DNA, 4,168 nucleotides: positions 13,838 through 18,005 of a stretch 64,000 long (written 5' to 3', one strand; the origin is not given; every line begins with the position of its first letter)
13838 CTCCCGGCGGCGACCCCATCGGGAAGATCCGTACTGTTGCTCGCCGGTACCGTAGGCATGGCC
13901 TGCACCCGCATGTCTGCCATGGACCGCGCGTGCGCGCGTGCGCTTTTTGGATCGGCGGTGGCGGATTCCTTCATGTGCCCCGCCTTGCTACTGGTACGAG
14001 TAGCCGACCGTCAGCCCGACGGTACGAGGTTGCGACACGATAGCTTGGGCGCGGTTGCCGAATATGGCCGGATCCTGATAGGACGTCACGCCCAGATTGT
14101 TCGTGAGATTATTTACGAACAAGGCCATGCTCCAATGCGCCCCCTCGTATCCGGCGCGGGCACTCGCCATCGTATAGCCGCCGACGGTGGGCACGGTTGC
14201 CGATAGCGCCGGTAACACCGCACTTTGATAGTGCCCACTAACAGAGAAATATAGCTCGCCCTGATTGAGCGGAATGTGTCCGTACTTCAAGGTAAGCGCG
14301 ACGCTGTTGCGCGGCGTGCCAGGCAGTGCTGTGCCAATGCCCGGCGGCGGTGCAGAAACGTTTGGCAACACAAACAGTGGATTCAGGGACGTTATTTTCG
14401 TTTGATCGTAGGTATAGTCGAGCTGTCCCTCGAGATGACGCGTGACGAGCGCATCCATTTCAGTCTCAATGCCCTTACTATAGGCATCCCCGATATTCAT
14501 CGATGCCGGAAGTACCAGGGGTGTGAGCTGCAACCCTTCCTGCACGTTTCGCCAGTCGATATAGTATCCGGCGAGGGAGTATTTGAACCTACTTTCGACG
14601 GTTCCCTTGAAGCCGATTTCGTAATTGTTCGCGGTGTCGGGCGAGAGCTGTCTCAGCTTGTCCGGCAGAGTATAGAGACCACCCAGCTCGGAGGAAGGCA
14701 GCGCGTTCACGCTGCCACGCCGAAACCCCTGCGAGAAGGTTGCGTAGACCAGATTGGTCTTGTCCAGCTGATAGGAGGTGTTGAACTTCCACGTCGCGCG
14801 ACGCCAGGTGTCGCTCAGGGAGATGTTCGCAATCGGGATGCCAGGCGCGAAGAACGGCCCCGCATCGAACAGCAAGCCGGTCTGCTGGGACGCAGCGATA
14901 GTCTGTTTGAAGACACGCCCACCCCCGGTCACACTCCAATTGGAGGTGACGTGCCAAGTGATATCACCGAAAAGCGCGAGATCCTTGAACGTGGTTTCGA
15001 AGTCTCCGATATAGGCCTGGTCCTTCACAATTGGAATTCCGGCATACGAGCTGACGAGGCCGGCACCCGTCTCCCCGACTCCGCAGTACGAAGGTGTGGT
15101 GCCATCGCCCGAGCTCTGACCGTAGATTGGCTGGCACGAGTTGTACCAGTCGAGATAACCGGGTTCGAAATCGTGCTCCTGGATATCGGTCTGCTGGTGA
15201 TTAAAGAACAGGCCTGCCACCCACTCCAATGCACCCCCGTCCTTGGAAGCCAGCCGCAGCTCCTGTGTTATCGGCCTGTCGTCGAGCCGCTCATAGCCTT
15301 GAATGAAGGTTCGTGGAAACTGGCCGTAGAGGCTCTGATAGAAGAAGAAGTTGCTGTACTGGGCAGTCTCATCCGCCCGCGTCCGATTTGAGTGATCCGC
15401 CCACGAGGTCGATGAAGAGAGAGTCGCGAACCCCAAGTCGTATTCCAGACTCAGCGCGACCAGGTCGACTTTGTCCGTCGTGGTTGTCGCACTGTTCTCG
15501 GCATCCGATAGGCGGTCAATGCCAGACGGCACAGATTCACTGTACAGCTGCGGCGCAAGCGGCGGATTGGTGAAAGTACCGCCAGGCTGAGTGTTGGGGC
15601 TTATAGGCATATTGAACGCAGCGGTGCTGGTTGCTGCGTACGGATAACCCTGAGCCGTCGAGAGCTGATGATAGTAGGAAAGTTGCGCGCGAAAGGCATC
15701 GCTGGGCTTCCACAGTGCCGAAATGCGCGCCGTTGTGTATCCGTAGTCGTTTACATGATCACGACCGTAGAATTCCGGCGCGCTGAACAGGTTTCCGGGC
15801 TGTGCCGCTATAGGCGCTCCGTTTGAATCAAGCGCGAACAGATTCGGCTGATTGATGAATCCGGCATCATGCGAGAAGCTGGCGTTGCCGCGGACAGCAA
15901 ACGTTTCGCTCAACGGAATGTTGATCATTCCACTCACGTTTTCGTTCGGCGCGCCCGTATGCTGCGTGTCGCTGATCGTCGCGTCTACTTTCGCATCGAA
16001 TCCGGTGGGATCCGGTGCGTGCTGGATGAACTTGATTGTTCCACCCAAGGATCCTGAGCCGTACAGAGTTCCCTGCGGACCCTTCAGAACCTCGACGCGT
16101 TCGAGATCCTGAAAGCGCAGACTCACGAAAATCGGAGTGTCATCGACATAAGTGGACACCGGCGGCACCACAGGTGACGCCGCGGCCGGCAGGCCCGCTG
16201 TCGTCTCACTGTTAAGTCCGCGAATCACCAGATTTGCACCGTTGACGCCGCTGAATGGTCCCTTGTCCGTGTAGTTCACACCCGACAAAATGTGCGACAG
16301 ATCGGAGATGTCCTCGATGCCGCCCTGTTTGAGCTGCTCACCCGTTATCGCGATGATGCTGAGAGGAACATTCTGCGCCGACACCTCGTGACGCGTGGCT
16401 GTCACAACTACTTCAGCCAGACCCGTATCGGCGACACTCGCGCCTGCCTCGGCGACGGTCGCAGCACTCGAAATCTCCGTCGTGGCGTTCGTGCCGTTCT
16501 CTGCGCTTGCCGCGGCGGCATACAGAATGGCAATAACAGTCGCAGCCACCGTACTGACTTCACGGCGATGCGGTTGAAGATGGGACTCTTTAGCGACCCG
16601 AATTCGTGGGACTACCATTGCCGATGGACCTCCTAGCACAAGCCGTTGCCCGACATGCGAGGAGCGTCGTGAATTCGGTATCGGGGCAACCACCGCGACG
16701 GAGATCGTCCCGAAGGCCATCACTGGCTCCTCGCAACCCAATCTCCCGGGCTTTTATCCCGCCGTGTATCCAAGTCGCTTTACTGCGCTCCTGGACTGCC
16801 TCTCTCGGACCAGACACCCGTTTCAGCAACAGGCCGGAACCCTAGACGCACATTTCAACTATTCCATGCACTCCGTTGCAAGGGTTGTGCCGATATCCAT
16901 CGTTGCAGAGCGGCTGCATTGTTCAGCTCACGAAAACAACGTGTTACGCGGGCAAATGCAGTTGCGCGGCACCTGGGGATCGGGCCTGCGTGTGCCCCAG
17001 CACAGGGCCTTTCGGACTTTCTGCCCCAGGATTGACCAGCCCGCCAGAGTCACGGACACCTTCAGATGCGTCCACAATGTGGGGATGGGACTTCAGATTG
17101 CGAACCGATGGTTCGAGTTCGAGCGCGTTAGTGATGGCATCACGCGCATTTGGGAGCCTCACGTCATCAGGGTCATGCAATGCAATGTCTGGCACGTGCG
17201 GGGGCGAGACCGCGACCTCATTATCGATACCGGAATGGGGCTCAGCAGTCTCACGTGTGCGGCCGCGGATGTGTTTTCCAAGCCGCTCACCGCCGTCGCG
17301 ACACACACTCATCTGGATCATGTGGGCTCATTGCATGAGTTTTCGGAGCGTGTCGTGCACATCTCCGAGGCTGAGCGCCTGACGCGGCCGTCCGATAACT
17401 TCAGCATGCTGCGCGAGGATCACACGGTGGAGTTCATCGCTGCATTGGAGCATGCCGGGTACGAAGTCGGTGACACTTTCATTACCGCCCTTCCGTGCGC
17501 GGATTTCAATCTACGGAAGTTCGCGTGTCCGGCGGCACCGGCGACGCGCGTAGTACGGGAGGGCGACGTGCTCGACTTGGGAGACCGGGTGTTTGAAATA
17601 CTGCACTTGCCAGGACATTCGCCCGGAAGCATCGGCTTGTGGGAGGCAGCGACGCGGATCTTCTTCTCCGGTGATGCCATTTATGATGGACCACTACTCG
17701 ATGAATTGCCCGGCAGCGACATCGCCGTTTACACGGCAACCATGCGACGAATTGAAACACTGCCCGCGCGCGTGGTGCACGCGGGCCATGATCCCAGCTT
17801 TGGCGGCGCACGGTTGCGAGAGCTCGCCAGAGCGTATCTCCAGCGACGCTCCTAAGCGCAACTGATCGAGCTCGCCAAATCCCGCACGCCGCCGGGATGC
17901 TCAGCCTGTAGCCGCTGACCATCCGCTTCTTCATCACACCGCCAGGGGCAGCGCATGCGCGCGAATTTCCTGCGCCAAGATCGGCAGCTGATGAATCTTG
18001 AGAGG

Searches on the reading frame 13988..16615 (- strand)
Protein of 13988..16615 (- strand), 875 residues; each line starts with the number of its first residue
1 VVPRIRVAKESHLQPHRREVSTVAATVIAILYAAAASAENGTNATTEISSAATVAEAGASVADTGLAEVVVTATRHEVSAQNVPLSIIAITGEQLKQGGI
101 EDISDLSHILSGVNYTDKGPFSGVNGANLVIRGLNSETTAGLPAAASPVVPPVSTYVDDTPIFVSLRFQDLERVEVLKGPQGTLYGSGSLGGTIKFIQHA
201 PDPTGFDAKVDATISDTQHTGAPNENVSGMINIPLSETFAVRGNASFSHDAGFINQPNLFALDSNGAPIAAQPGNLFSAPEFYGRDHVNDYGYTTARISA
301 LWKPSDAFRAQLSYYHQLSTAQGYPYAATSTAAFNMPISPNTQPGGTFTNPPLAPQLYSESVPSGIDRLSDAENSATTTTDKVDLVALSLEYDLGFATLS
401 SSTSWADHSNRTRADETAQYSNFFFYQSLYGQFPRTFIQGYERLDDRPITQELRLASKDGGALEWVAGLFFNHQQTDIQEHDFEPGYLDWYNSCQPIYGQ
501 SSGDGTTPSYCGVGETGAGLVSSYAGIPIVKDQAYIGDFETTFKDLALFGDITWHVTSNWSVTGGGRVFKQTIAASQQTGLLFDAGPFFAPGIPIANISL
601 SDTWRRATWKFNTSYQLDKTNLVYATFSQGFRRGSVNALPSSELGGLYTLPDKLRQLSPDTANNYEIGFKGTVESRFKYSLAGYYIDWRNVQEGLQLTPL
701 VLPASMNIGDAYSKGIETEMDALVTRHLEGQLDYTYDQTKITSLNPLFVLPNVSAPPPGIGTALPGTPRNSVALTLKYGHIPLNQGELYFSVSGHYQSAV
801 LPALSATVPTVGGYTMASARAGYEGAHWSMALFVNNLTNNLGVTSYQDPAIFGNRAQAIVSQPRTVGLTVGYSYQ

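Call 83: search_protein_families(library=ncbifam, proteins=[window:13988-16615:-], max_evalue=1e-20)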
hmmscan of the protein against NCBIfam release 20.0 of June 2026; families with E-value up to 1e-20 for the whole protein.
window:13988-16615:- (875 aa): 1 family
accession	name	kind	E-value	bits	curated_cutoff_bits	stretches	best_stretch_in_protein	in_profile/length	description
TIGR01783.1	TonB-siderophor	subfamily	1.5e-29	103.1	223.5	0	549-872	366-647/649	TonB-dependent siderophore receptor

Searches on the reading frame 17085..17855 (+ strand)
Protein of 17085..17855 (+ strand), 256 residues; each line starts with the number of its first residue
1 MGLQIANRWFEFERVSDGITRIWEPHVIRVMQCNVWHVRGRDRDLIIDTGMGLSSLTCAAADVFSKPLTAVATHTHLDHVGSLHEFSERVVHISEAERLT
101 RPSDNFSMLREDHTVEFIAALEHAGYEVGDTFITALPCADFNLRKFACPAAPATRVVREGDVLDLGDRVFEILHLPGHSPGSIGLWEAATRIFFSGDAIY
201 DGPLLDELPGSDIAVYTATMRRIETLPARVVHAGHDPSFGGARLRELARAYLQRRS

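Call 61: search_protein_families(library=ncbifam, proteins=[window:17085-17855:+], max_evalue=0.001)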
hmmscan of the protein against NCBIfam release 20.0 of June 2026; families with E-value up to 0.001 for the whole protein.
window:17085-17855:+ (256 aa): 11 families
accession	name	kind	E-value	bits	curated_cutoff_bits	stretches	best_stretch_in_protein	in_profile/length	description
TIGR03413.1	GSH_gloB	equivalog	1.7e-10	40.7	200.8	1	153-235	82-164/248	hydroxyacylglutathione hydrolase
TIGR04559.1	SoxH_rel_PQQ_2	hypoth_equivalog_domain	1.9e-08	34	280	1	151-238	129-215/283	quinoprotein relay system zinc metallohydrolase 2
NF012229.1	bla_class_B_core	domain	2.3e-08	34.3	100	1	38-186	20-137/139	metallo-beta-lactamase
TIGR04558.1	SoxH_rel_PQQ_1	hypoth_equivalog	3.2e-08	33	300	1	151-253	131-231/285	quinoprotein relay system zinc metallohydrolase 1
NF007597.0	PRK10241.1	equivalog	4.6e-08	32.7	421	0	153-230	85-159/251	hydroxyacylglutathione hydrolase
NF033105.1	bla_subclass_B3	equivalog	6.2e-08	32.2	240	1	147-184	115-152/257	subclass B3 metallo-beta-lactamase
NF033088.2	bla_subclass_B1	equivalog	8.2e-07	28.9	200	1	31-240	29-205/217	subclass B1 metallo-beta-lactamase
NF012140.0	blaBJP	exception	4.1e-05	22.5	600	0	144-188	143-186/294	BJP family subclass B3 metallo-beta-lactamase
NF047974.1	blaCOR_B1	exception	7.9e-05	22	450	0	174-253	162-244/245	COR family subclass B1 metallo-beta-lactamase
NF040644.1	blaPAM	exception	0.00018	20.7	615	0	153-186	154-187/287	PAM family subclass B3 metallo-beta-lactamase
NF033106.1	blaL1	exception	0.00084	18.4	560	0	147-185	150-188/290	L1 family subclass B3 metallo-beta-lactamase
